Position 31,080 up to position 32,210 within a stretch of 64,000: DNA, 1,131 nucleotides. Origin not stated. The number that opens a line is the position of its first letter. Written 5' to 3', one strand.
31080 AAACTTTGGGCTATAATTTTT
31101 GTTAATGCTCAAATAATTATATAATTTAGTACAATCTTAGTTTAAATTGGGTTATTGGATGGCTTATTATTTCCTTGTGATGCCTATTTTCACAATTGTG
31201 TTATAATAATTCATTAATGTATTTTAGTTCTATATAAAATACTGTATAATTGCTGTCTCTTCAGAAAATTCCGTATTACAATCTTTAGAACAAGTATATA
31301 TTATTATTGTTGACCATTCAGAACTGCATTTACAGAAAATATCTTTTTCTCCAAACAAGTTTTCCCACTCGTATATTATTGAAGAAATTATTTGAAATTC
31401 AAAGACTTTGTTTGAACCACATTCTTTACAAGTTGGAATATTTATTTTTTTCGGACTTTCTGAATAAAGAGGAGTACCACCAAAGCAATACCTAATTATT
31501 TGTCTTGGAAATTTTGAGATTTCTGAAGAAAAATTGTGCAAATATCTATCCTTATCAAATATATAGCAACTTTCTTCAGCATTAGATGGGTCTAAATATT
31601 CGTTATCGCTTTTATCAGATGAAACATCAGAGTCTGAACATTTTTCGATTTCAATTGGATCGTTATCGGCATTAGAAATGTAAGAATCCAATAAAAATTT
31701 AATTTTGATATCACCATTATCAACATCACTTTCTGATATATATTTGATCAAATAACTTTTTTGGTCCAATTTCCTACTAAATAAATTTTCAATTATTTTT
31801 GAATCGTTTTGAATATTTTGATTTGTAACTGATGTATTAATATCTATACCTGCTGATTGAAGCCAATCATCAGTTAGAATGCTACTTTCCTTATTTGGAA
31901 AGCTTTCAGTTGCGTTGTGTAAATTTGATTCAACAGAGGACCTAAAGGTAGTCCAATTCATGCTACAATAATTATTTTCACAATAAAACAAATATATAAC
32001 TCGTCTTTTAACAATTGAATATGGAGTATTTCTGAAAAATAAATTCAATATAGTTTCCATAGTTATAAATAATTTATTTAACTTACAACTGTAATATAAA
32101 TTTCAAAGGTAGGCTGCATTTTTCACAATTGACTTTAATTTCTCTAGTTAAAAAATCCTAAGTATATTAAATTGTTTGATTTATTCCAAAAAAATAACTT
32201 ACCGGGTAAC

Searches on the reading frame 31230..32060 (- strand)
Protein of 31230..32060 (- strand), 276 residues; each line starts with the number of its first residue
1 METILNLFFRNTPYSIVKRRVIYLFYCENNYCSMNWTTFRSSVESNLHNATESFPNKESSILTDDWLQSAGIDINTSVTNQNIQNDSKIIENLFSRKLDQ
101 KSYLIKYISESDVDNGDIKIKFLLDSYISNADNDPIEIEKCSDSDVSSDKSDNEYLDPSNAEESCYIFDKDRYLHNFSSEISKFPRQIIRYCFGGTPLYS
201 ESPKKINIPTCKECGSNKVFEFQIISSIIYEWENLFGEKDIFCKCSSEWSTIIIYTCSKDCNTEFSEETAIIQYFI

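Call 74: search_protein_families(library=pfam, proteins=[window:31230-32060:-], max_evalue=0.00001)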
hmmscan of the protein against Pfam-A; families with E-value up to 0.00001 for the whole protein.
window:31230-32060:- (276 aa): 1 family
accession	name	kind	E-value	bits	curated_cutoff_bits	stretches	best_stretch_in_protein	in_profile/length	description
PF04194.18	PDCD2_C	-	2.2e-24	85.9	30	1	171-268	1-98/111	Programmed cell death protein 2, C-terminal putative domain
